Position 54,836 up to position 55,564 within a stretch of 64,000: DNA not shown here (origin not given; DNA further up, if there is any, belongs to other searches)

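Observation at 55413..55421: G9 homopolymer splits the mod gene exactly at a frame junction: candidate phase-variable type III methyltransferase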

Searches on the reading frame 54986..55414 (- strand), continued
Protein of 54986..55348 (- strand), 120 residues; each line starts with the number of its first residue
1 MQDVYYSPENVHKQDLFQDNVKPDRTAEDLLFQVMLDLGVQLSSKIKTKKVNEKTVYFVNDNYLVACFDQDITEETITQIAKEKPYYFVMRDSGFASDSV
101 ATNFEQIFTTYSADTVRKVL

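Call 75: find_encoding_contigs(protein=P0132, flank=2200, max_places=10)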
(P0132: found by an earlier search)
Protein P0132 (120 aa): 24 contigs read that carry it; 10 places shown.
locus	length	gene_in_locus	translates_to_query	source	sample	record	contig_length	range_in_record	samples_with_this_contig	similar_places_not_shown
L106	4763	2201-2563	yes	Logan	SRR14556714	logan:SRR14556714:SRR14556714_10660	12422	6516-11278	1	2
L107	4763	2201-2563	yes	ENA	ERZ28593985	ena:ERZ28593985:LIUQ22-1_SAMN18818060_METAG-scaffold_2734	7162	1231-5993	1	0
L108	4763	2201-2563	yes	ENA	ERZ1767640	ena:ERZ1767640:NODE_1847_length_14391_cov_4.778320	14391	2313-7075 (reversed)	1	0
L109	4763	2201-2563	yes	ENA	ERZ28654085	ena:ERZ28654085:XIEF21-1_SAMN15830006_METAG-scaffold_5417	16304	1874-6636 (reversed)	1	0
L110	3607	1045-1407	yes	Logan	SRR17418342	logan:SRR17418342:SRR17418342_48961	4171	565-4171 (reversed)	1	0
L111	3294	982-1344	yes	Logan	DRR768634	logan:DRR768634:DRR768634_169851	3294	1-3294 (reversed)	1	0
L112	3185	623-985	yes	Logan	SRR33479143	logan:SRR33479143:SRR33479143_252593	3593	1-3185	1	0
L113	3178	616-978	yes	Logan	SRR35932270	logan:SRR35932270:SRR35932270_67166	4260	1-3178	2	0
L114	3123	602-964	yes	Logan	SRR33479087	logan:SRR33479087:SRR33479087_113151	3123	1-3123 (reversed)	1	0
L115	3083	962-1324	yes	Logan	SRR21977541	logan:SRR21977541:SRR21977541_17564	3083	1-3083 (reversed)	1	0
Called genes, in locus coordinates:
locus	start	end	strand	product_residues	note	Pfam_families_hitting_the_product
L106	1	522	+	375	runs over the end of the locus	PF13784:Fic_N, PF02661:Fic, PF21248:SoFic-like_C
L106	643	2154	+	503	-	PF01555:N6_N4_Mtase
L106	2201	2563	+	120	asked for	-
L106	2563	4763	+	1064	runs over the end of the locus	PF04851:ResIII, PF19778:RE_endonuc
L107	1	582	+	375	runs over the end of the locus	PF13784:Fic_N, PF02661:Fic, PF21248:SoFic-like_C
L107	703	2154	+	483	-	PF01555:N6_N4_Mtase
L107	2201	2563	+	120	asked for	-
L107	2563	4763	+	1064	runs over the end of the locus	PF04851:ResIII, PF19778:RE_endonuc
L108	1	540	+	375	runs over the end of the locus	PF13784:Fic_N, PF02661:Fic, PF21248:SoFic-like_C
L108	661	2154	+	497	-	PF01555:N6_N4_Mtase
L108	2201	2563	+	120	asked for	-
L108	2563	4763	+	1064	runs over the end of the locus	PF04851:ResIII, PF19778:RE_endonuc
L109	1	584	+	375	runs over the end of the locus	PF13784:Fic_N, PF02661:Fic, PF21248:SoFic-like_C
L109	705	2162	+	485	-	PF01555:N6_N4_Mtase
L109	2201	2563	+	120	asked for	-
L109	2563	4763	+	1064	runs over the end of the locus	PF04851:ResIII, PF19778:RE_endonuc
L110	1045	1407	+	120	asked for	-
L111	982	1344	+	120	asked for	-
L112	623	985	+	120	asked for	-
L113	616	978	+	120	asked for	-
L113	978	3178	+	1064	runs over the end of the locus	PF04851:ResIII, PF19778:RE_endonuc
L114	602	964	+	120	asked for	-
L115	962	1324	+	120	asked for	-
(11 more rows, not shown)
